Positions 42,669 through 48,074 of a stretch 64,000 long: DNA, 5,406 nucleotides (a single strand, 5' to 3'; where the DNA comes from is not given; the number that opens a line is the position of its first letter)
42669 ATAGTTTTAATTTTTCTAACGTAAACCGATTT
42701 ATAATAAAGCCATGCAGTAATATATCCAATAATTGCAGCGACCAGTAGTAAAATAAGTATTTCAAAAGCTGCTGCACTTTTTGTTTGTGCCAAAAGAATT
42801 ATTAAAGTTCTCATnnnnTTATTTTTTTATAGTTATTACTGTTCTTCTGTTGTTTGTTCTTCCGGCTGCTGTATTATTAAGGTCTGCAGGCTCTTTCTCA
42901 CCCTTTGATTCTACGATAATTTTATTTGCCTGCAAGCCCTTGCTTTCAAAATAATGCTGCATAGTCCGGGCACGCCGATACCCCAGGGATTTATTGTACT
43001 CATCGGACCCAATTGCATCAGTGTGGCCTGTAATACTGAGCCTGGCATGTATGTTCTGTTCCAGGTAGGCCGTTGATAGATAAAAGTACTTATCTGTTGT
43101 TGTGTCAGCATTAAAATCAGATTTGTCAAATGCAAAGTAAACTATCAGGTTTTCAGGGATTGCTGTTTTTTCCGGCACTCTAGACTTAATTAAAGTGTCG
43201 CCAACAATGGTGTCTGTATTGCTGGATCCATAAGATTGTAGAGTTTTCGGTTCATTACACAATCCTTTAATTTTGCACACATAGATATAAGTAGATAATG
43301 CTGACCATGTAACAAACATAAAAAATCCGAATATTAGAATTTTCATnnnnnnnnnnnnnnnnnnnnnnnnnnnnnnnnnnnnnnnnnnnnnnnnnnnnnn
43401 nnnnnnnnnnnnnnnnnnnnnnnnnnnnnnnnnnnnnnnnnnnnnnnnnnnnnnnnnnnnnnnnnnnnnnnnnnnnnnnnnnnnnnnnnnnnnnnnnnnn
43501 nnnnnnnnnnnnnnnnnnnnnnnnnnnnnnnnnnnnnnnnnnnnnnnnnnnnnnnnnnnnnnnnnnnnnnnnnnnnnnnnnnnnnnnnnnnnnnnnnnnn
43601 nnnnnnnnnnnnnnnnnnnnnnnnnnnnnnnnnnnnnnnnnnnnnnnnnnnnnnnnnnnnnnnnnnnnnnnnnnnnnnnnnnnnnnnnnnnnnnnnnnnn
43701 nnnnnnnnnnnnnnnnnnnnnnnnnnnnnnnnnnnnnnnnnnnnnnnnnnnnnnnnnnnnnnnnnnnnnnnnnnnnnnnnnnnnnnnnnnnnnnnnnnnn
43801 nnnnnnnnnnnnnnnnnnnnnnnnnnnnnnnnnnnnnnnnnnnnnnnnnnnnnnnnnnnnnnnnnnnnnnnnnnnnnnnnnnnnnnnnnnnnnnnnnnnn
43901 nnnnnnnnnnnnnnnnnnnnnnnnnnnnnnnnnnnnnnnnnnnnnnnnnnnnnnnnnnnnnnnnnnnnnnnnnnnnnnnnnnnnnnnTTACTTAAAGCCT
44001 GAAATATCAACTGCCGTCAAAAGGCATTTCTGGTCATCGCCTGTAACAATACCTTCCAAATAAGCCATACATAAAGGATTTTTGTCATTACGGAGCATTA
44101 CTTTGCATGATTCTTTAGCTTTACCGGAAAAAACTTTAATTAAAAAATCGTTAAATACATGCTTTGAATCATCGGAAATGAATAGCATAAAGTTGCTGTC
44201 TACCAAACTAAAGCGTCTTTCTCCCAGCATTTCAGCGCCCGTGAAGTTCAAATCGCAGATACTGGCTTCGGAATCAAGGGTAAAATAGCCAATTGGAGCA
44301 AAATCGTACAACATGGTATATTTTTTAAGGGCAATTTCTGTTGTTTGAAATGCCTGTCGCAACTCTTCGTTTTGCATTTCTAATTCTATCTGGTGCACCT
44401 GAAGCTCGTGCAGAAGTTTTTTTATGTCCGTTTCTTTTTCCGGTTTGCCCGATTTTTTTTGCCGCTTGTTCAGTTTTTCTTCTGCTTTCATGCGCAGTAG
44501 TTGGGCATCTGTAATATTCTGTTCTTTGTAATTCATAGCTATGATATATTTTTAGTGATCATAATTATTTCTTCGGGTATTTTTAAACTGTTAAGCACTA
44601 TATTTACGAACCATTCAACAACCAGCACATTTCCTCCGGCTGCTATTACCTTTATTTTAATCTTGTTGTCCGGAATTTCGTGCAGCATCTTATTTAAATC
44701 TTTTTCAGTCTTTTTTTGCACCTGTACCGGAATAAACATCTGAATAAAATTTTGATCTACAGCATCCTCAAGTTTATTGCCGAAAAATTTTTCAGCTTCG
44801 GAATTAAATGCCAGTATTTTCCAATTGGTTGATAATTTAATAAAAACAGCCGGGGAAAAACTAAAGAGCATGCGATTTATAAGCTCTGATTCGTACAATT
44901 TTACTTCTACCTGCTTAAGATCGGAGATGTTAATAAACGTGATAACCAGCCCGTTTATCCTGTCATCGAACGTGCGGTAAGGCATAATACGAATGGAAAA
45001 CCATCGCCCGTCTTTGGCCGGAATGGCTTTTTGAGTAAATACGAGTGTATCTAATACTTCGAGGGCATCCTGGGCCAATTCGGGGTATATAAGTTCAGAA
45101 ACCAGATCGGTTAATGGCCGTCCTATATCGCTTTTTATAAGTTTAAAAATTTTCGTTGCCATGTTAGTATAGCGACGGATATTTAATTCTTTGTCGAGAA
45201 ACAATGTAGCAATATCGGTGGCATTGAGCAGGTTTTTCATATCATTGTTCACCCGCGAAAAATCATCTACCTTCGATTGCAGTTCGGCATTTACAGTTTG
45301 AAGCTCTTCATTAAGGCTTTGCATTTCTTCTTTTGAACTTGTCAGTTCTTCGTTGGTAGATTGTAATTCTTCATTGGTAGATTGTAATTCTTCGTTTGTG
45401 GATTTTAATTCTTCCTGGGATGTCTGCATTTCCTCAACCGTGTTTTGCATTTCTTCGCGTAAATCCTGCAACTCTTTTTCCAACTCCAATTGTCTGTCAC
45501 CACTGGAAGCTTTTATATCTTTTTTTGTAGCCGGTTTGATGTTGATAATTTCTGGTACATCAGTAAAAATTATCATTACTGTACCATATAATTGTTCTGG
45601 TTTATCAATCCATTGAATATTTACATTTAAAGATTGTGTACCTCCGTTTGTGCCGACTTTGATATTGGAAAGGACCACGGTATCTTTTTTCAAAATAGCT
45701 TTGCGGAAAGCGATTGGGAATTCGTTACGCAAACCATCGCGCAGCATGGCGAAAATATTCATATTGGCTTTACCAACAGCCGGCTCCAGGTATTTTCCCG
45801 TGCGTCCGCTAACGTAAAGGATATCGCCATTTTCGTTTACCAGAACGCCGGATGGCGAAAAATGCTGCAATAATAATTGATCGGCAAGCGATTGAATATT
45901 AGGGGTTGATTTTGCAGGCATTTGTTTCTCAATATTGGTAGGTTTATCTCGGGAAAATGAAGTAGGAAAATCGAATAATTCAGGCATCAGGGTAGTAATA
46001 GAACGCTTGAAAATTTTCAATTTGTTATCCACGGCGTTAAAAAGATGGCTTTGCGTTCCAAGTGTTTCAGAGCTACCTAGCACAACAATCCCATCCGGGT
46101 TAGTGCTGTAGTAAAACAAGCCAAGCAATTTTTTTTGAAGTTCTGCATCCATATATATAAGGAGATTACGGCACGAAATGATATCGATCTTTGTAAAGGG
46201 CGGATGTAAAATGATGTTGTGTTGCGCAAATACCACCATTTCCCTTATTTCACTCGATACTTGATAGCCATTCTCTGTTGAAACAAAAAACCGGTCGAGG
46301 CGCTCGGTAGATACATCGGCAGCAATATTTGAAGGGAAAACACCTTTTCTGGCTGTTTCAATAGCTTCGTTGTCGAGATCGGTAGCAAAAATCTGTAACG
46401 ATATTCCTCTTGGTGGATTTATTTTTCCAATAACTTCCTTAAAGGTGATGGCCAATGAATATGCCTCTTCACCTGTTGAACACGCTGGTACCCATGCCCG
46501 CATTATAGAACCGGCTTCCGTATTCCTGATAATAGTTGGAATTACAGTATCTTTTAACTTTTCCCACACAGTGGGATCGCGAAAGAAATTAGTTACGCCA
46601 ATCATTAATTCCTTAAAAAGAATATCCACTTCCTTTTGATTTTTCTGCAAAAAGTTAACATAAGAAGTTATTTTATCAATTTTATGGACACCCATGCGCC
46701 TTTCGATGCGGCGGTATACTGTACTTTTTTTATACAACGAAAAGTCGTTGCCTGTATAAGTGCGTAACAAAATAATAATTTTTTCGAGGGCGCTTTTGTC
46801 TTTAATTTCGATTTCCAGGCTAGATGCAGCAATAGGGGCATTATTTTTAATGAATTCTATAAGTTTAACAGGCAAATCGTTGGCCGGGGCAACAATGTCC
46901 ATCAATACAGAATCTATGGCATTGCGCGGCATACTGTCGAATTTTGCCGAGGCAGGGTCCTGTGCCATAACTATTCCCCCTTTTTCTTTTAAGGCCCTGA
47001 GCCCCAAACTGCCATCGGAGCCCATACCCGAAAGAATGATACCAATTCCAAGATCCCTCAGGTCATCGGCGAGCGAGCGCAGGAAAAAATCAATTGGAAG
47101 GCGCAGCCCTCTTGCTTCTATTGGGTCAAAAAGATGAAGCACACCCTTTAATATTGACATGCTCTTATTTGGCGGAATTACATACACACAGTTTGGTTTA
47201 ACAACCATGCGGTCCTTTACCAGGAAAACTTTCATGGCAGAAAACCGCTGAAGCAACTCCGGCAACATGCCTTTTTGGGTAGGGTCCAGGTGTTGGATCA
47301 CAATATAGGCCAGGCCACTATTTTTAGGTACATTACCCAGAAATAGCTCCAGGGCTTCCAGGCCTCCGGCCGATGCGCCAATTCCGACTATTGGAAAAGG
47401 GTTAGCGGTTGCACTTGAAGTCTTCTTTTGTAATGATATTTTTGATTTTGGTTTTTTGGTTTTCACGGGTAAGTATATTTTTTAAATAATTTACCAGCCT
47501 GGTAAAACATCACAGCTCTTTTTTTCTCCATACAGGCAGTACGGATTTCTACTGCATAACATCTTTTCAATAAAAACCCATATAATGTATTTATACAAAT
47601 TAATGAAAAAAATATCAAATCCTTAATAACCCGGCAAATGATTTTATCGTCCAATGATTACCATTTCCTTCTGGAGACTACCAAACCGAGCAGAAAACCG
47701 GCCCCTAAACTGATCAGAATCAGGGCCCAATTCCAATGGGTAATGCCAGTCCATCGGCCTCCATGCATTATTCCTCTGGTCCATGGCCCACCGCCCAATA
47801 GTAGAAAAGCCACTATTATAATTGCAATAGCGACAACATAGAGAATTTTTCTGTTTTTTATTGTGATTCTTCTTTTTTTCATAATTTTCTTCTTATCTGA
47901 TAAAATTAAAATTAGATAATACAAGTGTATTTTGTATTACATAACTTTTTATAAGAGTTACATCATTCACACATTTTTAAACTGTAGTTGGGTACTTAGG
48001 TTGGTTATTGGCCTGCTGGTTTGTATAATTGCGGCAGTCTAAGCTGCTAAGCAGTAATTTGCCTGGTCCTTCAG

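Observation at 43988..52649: Signalling hub in which every regulator gene carries its own copy of the motif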

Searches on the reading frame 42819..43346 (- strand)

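Call 10: search_protein_families(library=pfam, proteins=[window:42819-43346:-], max_evalue=0.01)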
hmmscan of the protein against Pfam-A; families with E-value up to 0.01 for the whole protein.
window:42819-43346:- (175 aa): 1 family
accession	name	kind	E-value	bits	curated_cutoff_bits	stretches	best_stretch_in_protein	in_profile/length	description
PF00691.25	OmpA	-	2.8e-16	60.1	27.2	1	70-167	1-98/98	OmpA family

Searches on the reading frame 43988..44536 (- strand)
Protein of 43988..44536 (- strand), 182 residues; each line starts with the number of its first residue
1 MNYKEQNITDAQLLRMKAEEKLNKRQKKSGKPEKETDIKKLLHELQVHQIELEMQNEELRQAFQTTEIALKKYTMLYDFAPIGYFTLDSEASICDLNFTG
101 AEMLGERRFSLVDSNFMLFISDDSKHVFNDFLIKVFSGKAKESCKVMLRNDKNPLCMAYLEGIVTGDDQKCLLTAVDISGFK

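Call 10: search_protein_families(library=pfam, proteins=[window:43988-44536:-], max_evalue=0.01)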
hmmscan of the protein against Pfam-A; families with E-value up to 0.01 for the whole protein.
window:43988-44536:- (182 aa): 1 family
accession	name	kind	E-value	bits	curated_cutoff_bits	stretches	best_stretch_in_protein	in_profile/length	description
PF13426.13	PAS_9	-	0.0017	19.1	27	0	82-179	2-102/103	PAS domain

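Call 20: search_protein_families(library=ncbifam, proteins=[window:43988-44536:-], max_evalue=0.001)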
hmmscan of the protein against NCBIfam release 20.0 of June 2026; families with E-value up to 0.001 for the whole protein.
window:43988-44536:- (182 aa): 1 family
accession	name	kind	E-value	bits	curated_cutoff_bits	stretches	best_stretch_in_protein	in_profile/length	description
NF047874.1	MASE3_PAS_HK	subfamily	1.6e-06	27.2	560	1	38-175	232-371/655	MASE3 domain-containing sensor histidine kinase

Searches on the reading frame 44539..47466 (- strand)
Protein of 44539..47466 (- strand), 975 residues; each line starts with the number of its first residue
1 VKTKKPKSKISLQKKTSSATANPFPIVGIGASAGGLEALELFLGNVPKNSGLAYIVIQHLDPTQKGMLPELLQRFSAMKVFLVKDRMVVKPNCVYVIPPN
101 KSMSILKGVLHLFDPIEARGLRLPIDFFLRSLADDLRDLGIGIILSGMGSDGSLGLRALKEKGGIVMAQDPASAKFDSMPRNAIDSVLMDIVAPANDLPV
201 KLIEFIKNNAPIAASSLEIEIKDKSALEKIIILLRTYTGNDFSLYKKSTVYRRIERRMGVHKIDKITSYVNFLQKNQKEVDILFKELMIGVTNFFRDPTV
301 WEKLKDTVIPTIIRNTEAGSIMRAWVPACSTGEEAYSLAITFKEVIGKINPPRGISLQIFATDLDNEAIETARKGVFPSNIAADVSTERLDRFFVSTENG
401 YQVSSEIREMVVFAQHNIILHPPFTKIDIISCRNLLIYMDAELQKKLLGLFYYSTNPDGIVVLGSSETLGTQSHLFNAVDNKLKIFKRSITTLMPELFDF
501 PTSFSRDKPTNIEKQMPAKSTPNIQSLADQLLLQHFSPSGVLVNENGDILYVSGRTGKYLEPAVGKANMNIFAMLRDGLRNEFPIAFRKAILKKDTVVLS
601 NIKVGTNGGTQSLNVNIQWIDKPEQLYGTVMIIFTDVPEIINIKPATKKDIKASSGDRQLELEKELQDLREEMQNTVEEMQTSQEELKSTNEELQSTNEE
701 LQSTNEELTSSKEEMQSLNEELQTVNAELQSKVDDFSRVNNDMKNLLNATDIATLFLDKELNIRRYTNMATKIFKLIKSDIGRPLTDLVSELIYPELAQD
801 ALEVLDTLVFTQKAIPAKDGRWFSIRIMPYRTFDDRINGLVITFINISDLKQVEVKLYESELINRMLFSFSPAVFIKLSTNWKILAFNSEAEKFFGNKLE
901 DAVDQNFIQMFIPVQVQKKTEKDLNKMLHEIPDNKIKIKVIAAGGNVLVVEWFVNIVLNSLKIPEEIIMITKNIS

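Call 10: search_protein_families(library=pfam, proteins=[window:44539-47466:-], max_evalue=0.01)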
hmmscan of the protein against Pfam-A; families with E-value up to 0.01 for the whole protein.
window:44539-47466:- (975 aa): 20 families
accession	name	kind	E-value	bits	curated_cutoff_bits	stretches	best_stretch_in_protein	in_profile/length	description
PF01339.22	CheB_methylest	-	5.3e-52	176.5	24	1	27-201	1-173/174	CheB methylesterase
PF01739.24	CheR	-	4.9e-51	173.4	27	1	291-481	2-191/195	CheR methyltransferase, SAM binding domain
PF13596.12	PAS_10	-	3.3e-30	105.3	22.1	1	743-847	1-105/106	PAS domain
PF03705.20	CheR_N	-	6.2e-16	58.3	27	1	227-276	3-52/53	CheR methyltransferase, all-alpha domain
PF00989.32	PAS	-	4.6e-06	27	22.6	0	878-914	17-53/113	PAS fold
PF09787.14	Golgin_A5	-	5.9e-05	23.2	31.7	1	660-749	64-157/305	Golgin subfamily A member 5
PF14932.11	HAUS-augmin3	-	6.3e-05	23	29.4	1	656-775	79-200/260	HAUS augmin-like complex subunit 3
PF08448.16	PAS_4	-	6.8e-05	23.5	23.1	1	748-851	2-109/110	PAS fold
PF03938.19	OmpH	-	0.00014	22.6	32.4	1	634-736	4-103/141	Outer membrane protein (OmpH-like)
PF14662.11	KASH_CCD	-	0.00016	22.1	43.3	1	660-748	63-154/191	Coiled-coil region of CCDC155 or KASH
PF13426.13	PAS_9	-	0.00026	21.6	27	0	874-974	4-101/103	PAS domain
PF15294.11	Leu_zip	-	0.0003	20.9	28.2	1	608-748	126-260/275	Leucine zipper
PF10473.14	CENP-F_leu_zip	-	0.00057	20.4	34.5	1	656-749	23-112/140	Leucine-rich repeats of kinetochore protein Cenp-F/LEK1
PF03961.19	FapA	-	0.0012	19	31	1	656-732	148-229/272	Flagellar Assembly Protein A beta solenoid domain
PF16515.11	HIP1_clath_bdg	-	0.0039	18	28.8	0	659-728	29-95/99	Clathrin-binding domain of Huntingtin-interacting protein 1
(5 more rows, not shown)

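Call 20: search_protein_families(library=ncbifam, proteins=[window:44539-47466:-], max_evalue=0.001)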
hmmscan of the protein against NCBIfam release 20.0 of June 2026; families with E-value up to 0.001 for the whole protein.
window:44539-47466:- (975 aa): 13 families
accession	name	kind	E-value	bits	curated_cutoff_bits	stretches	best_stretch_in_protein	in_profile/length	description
NF009206.0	PRK12555.1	subfamily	1.6e-32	112.8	342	1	10-208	139-338/340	chemotaxis-specific protein-glutamate methyltransferase CheB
NF007902.0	PRK10611.1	equivalog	3.1e-32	111.9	435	1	227-476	27-273/287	protein-glutamate O-methyltransferase CheR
NF001965.0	PRK00742.1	subfamily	7.1e-31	107.7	293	1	11-207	154-354/357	chemotaxis-specific protein-glutamate methyltransferase CheB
TIGR00229.1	sensory_box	domain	5.7e-12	45.9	22.9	1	860-974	3-116/126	PAS domain S-box protein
NF046044.1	PnpS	equivalog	2.9e-09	36.4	400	1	702-854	16-167/390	two-component system histidine kinase PnpS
NF047515.1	SpiroCoCo_C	equivalog_domain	2e-05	23.9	125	1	659-757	112-210/313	SpiroCoCo family coiled-coil protein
TIGR02169.1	SMC_prok_A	equivalog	2.5e-05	22.2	729.4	1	648-746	279-377/1165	chromosome segregation protein SMC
NF053781.1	cdiGMPphdstlr2612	equivalog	2.7e-05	22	1600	1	821-954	674-806/1268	Tlr1612 family c-di-GMP phosphodiesterase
TIGR02168.1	SMC_prok_B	equivalog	3.6e-05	21.7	567.35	1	658-747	806-895/1181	chromosome segregation protein SMC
NF043058.1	T4SS_LegC2C7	subfamily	8e-05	21.8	350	1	664-754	146-240/348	LegC2/C7 family Dot/Icm T4SS effector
NF045487.1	ASRP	equivalog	0.00011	21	300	1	661-745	324-408/593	archaea-specific SMC-related protein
TIGR03319.1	RNase_Y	equivalog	0.00036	19.2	454.35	1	650-742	55-147/514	ribonuclease Y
NF040738.1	nickel_Mua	equivalog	0.00087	19.4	75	1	662-758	23-122/185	nickel-binding protein Mua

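Call 45: search_solved_structures(query=window:44539-47466:-, max_evalue=0.00001, show_alignments=3)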
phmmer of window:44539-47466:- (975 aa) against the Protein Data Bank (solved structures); distinct sequences matched with E-value up to 0.00001: 11.
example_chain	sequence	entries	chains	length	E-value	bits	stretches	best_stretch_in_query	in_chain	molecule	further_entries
5ftw_A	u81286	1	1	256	1.2e-29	106.3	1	236-469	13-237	CHEMOTAXIS PROTEIN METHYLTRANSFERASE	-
5xly_A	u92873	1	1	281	1.2e-23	86.4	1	250-473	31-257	Chemotaxis protein methyltransferase 1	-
5xlx_A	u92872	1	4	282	1.2e-23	86.4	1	250-473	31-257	Chemotaxis protein methyltransferase 1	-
5y4r_A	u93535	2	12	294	1.4e-23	86.2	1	250-472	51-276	Chemotaxis protein methyltransferase 1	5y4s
1bc5_A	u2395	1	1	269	2.2e-23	85.5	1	233-470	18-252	CHEMOTAXIS RECEPTOR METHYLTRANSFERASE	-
1af7_A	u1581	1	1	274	2.3e-23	85.5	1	232-470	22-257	CHEMOTAXIS RECEPTOR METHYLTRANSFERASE CHER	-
3sft_A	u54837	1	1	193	4.8e-22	81.1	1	26-206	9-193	Chemotaxis response regulator protein-glutamate methylesterase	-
1chd_A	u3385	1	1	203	5.9e-16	61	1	25-186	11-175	CHEB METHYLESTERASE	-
1a2o_A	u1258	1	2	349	2e-15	59.2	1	25-186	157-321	CHEB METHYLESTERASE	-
7esg_A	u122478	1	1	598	5.4e-15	57.8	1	20-206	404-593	Glutathione S-transferase,Protein-glutamate methylesterase/protein-glutamine glutaminase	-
6ymz_A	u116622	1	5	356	2.5e-14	55.6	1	25-197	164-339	Protein-glutamate methylesterase/protein-glutamine glutaminase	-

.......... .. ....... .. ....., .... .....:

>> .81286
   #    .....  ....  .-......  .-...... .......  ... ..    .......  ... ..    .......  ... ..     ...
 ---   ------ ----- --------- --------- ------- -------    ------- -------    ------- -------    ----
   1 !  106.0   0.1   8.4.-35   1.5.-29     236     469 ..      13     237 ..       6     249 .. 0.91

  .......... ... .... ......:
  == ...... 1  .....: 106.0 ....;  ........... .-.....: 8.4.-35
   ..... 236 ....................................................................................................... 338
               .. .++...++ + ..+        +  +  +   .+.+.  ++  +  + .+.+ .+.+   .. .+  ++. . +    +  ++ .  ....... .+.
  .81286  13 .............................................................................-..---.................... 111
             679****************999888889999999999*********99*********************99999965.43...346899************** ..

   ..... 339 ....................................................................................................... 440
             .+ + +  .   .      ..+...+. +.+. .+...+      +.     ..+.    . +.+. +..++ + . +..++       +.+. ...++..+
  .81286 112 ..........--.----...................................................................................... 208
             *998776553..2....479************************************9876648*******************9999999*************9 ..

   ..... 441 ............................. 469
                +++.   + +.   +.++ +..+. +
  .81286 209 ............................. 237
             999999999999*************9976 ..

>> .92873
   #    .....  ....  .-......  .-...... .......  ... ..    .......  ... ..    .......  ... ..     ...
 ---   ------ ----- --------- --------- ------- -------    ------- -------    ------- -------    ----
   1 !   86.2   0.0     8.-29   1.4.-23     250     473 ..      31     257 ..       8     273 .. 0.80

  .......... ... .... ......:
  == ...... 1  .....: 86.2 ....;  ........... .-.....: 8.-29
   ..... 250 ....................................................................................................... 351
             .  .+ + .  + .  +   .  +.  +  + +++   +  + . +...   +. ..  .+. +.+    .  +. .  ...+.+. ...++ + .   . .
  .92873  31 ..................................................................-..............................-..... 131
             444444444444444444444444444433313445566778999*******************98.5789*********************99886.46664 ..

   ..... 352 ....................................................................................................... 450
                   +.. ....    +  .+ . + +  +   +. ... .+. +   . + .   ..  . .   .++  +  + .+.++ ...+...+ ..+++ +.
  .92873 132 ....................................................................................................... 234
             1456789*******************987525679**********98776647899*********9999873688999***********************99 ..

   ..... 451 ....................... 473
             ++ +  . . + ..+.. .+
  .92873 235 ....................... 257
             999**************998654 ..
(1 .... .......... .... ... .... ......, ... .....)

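Call 96: find_homologous_proteins(query=window:44539-47466:-, max_evalue=1e-30)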
Query window:44539-47466:- (975 aa): 8000 proteins with E <= 1e-30 among 8000 candidates; the best 120 are listed.
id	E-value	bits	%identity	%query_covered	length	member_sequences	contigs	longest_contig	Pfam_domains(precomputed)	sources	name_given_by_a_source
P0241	0.0e+0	2140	100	100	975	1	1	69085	PF13596.13,PF03705.21,PF01339.23,PF00989.32,PF01739.25,PF24161.2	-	-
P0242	0.0e+0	1693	78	100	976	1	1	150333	PF13596.13,PF13426.14,PF03705.21,PF01339.23,PF08448.17,PF00989.32,PF01739.25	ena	-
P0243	0.0e+0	1677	78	100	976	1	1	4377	PF13596.13,PF03705.21,PF01339.23,PF08448.17,PF00989.32,PF01739.25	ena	-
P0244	0.0e+0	1671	78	100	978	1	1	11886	PF13596.13,PF03705.21,PF01339.23,PF08448.17,PF00989.32,PF01739.25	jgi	-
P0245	0.0e+0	1664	78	100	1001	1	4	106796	PF13596.13,PF03705.21,PF01339.23,PF08448.17,PF00989.32,PF01739.25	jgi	jgi:two-component system CheB/CheR fusion protein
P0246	0.0e+0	1662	78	100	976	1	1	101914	PF13596.13,PF03705.21,PF01339.23,PF08448.17,PF00989.32,PF01739.25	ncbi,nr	ncbi:MAG: PAS domain-containing protein [Bacteroidetes bacterium]|nr:PAS domain-containing protein [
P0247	0.0e+0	1662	77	100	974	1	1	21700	PF13596.13,PF03705.21,PF01339.23,PF08448.17,PF00989.32,PF01739.25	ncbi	-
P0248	0.0e+0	1662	78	100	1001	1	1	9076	PF13596.13,PF03705.21,PF01339.23,PF08448.17,PF00989.32,PF01739.25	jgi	-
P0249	0.0e+0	1660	77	100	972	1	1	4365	PF13596.13,PF03705.21,PF01339.23,PF08448.17,PF03938.20,PF00989.32,PF01739.25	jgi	-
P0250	0.0e+0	1654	77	100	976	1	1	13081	PF13596.13,PF13426.14,PF03705.21,PF01339.23,PF08448.17,PF00989.32,PF01739.25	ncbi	-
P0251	0.0e+0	1649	77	100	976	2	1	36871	PF13596.13,PF03705.21,PF01339.23,PF08448.17,PF00989.32,PF01739.25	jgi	jgi:two-component system CheB/CheR fusion protein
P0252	0.0e+0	1647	77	99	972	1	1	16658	PF13596.13,PF03705.21,PF01339.23,PF05701.17,PF08448.17,PF00989.32,PF01739.25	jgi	jgi:two-component system CheB/CheR fusion protein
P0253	0.0e+0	1647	77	100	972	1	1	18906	PF13596.13,PF03705.21,PF01339.23,PF08448.17,PF00989.32,PF01739.25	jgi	-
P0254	0.0e+0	1646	77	100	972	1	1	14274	PF13596.13,PF03705.21,PF01339.23,PF08448.17,PF00989.32,PF01739.25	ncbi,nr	ncbi:MAG: PAS domain S-box protein [Bacteroidetes bacterium]|nr:MAG: PAS domain S-box protein [Bacte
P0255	0.0e+0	1646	77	100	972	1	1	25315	PF13596.13,PF03705.21,PF01339.23,PF08448.17,PF00989.32,PF01739.25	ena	-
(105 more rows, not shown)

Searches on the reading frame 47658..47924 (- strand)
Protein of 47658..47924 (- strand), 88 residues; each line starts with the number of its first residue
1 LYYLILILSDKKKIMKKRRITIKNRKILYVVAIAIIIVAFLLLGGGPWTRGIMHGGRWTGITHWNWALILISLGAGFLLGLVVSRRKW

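Call 10: search_protein_families(library=pfam, proteins=[window:47658-47924:-], max_evalue=0.01)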
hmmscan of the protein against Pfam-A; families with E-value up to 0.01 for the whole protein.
window:47658-47924:- (88 aa): 2 families
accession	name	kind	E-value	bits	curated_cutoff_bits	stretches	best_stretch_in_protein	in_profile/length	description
PF03907.18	Spo7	-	0.0068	16.3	27.5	1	3-62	47-106/211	Spo7-like protein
PF00689.26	Cation_ATPase_C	-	0.0076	16.5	27.3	1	3-88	99-174/175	Cation transporting ATPase, C-terminus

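Call 20: search_protein_families(library=ncbifam, proteins=[window:47658-47924:-], max_evalue=0.001)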
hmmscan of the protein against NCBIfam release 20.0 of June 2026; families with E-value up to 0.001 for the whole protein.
window:47658-47924:- (88 aa): 0 families
